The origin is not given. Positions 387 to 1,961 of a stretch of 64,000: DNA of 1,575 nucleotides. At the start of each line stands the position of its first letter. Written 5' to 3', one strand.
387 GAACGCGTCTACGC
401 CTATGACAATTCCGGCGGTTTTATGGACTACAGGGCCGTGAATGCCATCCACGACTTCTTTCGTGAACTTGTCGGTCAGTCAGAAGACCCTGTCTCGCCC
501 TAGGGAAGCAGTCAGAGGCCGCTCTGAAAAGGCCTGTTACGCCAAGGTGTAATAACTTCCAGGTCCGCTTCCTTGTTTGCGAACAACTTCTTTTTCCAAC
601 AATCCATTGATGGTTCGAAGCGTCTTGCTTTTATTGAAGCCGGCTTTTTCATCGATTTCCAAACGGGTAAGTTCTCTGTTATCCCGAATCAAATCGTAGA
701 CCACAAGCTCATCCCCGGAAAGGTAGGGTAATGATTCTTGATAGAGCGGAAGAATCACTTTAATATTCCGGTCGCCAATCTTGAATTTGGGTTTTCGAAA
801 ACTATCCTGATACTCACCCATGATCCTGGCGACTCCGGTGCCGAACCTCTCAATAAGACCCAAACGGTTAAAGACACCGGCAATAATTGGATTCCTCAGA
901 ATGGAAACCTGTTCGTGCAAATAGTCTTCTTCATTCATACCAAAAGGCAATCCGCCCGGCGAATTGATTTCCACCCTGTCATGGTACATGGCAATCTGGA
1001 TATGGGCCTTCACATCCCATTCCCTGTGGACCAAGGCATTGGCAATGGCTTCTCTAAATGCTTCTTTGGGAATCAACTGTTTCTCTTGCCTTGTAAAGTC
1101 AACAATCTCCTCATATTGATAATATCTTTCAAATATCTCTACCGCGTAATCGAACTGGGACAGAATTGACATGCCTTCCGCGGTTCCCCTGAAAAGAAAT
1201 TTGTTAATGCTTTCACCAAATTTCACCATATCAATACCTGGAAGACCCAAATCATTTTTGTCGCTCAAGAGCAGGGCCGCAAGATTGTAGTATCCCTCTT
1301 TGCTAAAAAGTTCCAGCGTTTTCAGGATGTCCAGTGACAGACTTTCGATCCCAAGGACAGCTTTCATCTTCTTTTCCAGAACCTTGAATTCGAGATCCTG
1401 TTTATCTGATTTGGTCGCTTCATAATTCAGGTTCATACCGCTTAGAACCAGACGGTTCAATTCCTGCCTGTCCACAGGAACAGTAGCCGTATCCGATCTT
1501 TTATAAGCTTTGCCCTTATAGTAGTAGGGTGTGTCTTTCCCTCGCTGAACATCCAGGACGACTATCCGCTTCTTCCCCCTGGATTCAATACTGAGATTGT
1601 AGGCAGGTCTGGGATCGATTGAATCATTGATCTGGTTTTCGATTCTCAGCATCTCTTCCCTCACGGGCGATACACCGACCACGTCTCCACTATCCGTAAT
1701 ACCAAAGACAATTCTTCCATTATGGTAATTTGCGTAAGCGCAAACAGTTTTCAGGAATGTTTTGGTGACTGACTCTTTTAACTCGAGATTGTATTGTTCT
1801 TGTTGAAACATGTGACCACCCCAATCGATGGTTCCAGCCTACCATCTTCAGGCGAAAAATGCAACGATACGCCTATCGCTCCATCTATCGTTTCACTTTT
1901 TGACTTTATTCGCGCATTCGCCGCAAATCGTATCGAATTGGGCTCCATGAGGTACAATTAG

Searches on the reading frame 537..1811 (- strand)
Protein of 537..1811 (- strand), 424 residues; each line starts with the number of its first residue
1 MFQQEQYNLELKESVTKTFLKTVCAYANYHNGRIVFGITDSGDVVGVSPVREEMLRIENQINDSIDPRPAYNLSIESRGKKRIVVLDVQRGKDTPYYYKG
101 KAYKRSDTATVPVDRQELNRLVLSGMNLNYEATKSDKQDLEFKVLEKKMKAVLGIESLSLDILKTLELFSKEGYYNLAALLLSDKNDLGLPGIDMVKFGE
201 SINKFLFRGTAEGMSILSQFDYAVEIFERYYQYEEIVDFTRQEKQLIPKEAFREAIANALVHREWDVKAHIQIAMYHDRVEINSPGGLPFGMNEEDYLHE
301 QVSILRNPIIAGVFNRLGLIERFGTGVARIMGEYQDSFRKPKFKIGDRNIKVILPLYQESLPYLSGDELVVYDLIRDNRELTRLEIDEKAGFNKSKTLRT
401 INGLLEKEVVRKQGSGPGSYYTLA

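Call 85: search_protein_families(library=pfam, proteins=[window:537-1811:-], max_evalue=0.00001)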
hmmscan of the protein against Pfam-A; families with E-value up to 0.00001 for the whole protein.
window:537-1811:- (424 aa): 2 families
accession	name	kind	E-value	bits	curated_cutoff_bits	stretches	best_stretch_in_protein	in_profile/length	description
PF13749.12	HATPase_c_4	-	5.2e-21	74.9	26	1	269-354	2-89/89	Putative ATP-dependent DNA helicase recG C-terminal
PF04326.19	SLFN_AlbA_2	-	1.2e-20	74.6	25.3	1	5-113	1-117/118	Schlafen, AlbA_2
